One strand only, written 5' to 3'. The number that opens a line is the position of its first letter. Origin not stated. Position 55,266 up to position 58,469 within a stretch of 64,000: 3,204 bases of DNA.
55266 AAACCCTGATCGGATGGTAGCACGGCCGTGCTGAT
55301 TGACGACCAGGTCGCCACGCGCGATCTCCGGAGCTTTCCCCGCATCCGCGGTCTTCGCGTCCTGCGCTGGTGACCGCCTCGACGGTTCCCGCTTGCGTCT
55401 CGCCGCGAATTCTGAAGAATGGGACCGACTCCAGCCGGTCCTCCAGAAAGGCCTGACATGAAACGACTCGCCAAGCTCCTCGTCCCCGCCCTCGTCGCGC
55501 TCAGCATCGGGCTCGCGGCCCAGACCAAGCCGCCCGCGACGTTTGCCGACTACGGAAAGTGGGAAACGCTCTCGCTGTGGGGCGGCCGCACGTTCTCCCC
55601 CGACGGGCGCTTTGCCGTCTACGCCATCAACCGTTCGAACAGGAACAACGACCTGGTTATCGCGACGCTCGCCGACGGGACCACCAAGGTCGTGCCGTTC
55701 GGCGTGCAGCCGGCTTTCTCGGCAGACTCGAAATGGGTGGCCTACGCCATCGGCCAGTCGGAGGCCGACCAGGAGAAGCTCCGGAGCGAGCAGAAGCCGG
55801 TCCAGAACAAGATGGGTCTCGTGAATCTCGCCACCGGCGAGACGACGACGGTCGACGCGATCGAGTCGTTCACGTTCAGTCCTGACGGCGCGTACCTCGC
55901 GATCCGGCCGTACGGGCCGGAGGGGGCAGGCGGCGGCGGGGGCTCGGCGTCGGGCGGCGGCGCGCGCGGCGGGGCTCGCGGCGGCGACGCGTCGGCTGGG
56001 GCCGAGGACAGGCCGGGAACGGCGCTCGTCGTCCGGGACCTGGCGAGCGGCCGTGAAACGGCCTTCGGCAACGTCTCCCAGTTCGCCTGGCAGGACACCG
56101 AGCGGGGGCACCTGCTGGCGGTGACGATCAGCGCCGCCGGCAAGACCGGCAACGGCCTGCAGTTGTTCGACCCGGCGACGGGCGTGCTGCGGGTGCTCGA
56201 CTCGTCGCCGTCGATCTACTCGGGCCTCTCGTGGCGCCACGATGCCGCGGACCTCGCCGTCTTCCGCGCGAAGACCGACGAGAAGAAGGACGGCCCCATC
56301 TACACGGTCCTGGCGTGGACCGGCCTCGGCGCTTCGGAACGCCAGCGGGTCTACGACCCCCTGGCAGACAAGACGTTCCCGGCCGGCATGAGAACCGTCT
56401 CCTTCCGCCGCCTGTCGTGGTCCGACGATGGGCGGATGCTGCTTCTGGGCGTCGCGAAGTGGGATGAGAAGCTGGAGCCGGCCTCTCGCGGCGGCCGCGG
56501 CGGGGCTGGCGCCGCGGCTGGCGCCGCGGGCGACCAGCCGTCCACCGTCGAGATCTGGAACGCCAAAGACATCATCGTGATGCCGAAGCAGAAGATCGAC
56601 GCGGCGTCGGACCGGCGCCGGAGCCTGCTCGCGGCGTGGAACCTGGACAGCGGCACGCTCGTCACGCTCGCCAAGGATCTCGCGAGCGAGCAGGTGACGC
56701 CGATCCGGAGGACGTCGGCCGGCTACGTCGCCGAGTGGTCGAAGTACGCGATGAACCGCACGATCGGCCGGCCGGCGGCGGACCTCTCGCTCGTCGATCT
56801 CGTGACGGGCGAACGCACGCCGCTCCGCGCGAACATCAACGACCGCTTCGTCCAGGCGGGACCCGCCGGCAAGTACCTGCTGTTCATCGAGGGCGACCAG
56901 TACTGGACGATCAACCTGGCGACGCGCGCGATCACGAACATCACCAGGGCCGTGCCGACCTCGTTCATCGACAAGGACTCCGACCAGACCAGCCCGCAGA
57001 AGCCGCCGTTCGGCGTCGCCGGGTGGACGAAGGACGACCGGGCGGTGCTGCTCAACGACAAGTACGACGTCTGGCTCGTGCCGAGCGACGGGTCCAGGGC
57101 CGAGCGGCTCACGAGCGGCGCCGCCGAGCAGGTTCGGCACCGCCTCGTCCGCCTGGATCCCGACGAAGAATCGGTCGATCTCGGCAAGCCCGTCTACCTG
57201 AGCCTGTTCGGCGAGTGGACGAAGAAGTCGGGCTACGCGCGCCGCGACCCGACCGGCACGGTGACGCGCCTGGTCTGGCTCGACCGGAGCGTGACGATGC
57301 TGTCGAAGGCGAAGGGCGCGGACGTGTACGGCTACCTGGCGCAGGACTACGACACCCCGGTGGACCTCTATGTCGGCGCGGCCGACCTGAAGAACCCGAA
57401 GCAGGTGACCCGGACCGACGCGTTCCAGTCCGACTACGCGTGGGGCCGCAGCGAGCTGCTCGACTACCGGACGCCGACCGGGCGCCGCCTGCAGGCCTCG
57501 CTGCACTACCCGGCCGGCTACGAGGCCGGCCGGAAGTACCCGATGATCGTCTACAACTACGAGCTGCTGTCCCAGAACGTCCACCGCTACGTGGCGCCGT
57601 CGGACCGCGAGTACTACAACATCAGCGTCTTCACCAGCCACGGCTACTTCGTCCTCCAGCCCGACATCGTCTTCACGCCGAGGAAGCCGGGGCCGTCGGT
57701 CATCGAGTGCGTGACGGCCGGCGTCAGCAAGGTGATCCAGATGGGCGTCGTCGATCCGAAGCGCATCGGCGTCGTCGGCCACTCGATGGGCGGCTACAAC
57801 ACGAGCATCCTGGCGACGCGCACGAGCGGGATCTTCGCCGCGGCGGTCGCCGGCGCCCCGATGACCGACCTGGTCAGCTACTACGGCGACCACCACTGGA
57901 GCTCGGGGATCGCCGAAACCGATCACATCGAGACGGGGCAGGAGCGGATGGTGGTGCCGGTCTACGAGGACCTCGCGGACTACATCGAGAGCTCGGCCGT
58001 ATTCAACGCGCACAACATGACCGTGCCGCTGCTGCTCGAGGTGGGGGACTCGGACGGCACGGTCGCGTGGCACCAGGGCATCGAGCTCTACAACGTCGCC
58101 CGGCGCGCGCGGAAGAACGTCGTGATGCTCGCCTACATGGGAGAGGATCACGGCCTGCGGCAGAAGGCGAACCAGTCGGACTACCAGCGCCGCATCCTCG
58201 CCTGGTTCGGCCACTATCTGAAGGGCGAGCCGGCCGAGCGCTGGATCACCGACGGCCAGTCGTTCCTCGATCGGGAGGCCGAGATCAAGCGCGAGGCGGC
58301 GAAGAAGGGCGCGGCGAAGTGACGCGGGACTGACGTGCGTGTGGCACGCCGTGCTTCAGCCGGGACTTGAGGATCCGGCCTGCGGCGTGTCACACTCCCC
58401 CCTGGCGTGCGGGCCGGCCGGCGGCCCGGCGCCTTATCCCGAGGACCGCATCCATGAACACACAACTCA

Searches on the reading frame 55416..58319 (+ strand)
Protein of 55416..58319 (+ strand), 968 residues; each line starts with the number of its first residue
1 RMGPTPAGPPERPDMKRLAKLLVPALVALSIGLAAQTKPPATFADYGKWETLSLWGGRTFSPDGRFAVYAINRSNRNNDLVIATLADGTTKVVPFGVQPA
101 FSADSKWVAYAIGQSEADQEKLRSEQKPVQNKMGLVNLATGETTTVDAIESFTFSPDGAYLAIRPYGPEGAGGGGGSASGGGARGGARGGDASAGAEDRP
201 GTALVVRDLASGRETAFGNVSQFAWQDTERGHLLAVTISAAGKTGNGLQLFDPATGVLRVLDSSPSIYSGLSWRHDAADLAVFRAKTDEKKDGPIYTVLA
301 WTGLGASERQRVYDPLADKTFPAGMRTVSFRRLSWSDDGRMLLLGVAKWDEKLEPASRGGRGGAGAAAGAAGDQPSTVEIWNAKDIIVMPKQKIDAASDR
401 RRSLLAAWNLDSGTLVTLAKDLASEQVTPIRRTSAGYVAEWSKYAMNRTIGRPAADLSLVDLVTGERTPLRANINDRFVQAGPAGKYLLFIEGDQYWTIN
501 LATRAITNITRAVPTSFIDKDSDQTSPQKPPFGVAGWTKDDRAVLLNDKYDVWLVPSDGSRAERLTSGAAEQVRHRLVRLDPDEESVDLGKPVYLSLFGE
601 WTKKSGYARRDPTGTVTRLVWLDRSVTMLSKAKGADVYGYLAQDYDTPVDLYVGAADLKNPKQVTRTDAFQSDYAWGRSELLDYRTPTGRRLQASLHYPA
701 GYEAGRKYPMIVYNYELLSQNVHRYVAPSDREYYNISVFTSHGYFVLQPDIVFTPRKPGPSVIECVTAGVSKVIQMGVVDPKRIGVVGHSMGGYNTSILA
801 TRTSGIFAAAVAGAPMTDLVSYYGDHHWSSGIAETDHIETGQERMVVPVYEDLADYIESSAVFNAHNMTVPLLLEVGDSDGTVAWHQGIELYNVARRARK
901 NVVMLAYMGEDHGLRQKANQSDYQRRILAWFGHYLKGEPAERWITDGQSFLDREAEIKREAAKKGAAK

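Call 88: search_protein_families(library=pfam, proteins=[window:55416-58319:+], max_evalue=0.00001)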
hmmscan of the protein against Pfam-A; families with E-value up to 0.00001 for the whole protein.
window:55416-58319:+ (968 aa): 1 family
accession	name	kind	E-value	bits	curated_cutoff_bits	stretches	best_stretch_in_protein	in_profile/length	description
PF00326.27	Peptidase_S9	-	3.7e-30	105.5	22.6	1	766-937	48-212/213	Prolyl oligopeptidase family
